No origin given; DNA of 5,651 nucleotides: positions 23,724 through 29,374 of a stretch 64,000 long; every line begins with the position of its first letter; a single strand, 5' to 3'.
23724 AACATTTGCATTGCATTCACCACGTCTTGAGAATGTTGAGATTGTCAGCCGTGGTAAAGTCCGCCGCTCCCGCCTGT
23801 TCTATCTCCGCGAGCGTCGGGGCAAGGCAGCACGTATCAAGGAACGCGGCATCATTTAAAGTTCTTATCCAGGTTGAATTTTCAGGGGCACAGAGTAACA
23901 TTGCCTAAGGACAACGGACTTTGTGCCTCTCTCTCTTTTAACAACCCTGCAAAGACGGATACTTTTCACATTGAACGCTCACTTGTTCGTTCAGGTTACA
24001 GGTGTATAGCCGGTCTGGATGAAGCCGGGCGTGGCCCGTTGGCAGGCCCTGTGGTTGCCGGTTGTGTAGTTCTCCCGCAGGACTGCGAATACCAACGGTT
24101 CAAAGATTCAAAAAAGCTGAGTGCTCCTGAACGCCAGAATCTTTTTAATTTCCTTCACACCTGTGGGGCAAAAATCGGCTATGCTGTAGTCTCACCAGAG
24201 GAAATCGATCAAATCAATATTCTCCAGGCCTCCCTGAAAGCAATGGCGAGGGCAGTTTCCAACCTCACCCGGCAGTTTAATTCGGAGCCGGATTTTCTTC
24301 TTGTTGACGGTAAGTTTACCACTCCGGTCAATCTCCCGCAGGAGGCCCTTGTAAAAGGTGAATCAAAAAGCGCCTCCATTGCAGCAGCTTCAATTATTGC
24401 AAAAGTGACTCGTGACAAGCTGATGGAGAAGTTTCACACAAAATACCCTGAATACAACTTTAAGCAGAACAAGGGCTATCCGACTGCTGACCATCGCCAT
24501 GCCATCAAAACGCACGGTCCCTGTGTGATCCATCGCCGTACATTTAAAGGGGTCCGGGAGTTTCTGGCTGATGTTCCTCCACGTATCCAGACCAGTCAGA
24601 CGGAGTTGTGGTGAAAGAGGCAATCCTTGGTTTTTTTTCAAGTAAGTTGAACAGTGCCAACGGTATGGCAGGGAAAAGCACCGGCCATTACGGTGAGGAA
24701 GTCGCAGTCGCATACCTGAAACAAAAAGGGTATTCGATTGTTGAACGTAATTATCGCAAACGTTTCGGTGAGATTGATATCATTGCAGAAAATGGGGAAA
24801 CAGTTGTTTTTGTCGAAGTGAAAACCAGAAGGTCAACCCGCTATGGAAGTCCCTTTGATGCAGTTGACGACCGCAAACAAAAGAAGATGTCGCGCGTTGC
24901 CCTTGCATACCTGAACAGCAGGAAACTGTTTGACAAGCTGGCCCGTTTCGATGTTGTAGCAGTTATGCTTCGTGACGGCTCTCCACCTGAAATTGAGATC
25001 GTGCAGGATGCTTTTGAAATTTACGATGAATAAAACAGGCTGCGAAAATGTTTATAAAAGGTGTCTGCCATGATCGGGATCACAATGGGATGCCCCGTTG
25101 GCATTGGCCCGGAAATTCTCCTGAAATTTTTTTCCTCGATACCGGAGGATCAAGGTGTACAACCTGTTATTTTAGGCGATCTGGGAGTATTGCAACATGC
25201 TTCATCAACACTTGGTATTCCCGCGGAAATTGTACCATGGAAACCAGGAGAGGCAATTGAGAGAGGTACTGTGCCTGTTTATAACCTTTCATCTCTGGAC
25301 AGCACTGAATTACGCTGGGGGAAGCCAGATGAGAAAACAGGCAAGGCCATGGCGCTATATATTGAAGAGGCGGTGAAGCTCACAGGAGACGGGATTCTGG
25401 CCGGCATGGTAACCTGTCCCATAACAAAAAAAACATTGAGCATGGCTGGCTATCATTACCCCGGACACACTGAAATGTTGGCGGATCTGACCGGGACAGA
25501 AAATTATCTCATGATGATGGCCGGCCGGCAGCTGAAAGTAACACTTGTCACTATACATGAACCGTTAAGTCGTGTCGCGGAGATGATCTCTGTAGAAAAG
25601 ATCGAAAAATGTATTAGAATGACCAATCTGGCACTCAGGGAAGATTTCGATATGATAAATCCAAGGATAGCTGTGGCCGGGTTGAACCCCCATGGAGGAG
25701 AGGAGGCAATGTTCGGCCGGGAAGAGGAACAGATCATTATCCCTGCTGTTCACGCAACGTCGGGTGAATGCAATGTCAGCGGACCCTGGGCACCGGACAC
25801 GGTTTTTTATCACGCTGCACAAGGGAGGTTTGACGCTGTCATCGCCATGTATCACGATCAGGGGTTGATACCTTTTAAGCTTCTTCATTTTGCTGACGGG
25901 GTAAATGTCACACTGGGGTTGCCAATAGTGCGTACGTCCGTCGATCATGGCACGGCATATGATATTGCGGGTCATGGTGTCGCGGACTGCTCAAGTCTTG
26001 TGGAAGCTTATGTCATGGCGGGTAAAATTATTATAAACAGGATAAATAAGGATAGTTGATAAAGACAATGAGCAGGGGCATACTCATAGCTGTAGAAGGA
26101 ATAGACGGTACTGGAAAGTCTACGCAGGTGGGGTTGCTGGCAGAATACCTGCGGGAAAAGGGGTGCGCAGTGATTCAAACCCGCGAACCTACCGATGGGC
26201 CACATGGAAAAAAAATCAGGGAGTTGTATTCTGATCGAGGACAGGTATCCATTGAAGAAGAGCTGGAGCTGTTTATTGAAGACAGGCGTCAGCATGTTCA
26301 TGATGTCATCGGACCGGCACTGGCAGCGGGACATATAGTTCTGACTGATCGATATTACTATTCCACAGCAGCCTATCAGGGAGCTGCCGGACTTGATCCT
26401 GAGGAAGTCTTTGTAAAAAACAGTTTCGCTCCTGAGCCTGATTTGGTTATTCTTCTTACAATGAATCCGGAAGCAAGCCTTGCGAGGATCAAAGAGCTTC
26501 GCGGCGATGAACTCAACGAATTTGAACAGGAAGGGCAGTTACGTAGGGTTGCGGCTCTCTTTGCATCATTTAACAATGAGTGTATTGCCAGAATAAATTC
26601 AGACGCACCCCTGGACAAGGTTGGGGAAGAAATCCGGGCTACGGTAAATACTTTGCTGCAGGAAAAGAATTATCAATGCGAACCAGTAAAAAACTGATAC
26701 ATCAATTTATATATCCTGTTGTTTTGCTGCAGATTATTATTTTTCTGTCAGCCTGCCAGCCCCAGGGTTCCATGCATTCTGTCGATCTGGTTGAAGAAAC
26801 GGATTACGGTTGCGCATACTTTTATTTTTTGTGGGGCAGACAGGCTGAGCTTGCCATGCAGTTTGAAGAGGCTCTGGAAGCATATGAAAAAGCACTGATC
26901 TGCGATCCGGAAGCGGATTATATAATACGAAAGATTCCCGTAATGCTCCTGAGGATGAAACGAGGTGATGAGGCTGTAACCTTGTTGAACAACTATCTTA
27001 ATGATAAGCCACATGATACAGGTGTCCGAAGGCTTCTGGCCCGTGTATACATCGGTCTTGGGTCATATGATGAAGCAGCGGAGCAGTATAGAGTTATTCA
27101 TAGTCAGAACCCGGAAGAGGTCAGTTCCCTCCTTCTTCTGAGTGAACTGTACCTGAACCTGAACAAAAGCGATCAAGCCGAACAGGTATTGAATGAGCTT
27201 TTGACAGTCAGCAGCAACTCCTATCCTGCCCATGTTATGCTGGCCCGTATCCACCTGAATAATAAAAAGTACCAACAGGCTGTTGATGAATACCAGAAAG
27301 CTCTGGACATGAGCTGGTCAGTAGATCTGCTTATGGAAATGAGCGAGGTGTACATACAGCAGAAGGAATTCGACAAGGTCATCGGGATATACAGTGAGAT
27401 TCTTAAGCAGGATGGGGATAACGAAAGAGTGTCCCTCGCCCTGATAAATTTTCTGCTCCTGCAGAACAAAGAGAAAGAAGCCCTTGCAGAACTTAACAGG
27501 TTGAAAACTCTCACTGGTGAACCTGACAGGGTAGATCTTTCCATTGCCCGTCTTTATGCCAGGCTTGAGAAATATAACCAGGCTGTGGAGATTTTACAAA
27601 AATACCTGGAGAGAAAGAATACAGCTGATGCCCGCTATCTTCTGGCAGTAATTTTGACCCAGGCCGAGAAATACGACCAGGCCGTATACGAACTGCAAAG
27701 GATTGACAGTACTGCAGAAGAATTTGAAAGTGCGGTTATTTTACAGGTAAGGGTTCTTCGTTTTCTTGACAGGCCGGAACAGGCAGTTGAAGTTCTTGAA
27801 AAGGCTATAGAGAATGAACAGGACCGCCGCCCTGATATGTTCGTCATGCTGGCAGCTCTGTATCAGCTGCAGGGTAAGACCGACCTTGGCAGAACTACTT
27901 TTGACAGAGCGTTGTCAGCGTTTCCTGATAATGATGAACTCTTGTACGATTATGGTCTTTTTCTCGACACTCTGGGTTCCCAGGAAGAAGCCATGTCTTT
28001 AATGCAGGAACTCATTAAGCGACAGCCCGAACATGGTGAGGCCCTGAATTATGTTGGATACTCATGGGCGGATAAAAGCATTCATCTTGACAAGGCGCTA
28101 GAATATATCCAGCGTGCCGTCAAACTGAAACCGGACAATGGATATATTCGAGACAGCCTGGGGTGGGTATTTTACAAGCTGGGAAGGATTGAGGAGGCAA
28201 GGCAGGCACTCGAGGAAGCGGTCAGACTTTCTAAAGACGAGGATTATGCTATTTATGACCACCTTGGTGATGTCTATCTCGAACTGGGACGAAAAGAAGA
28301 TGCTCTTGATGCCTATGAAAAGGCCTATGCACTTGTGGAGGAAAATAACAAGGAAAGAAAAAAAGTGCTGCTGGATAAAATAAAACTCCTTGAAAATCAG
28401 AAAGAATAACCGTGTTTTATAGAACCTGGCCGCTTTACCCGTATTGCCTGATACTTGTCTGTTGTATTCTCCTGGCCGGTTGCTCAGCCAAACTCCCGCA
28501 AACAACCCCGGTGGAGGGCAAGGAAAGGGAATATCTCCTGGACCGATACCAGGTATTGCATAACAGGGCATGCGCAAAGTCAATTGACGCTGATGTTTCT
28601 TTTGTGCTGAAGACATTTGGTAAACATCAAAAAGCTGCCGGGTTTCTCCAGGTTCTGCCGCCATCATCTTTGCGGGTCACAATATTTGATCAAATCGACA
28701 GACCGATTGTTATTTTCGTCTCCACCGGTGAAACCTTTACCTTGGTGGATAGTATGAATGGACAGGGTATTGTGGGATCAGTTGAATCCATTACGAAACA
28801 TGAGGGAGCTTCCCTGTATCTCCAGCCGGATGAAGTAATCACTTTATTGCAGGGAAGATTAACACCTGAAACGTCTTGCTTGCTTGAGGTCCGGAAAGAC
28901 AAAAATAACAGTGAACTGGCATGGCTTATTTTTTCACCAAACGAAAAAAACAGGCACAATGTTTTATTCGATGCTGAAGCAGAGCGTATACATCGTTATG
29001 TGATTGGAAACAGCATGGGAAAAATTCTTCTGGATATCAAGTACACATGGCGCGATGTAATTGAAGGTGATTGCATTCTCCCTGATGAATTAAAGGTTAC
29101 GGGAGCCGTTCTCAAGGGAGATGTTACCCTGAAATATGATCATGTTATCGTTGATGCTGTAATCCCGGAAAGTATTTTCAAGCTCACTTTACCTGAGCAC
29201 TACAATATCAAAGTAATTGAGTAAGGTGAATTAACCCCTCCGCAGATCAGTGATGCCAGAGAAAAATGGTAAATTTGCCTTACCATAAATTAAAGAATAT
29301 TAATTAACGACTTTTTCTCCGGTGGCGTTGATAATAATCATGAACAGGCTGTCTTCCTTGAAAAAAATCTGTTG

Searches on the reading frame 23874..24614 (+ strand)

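Call 61: search_protein_families(library=pfam, proteins=[window:23874-24614:+], max_evalue=0.00001)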
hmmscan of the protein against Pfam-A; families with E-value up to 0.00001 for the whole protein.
window:23874-24614:+ (246 aa): 1 family
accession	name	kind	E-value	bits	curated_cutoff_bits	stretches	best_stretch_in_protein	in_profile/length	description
PF01351.25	RNase_HII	-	2.4e-35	122.7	25.8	1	46-225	1-197/199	Ribonuclease HII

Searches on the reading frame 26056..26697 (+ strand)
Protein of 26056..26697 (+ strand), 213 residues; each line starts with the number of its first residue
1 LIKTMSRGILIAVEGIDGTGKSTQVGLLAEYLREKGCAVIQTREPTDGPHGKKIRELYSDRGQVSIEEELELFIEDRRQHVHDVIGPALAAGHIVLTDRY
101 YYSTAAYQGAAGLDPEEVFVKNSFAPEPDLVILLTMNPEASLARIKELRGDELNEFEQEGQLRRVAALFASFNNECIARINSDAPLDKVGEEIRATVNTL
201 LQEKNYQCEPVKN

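Call 61: search_protein_families(library=pfam, proteins=[window:26056-26697:+], max_evalue=0.00001)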
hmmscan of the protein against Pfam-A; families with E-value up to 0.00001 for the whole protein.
window:26056-26697:+ (213 aa): 1 family
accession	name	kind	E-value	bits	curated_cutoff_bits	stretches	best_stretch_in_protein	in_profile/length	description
PF02223.23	Thymidylate_kin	-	2.7e-42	145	27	1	13-193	1-185/185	Thymidylate kinase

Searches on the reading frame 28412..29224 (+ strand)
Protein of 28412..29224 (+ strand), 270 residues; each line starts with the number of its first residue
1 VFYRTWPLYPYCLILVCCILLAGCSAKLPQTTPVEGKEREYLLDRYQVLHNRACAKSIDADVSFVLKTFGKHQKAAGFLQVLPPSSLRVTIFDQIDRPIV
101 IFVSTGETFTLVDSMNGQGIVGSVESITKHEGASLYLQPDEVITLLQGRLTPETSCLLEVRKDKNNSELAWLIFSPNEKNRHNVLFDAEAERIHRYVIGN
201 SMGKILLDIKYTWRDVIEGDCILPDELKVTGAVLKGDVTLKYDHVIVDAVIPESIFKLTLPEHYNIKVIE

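Call 61: search_protein_families(library=pfam, proteins=[window:28412-29224:+], max_evalue=0.00001)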
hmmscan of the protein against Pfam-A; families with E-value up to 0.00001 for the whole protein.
window:28412-29224:+ (270 aa): 1 family
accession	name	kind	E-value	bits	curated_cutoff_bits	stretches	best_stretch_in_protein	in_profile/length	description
PF14125.13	DUF4292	-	4.9e-06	26.8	23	1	102-264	51-206/209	Domain of unknown function (DUF4292)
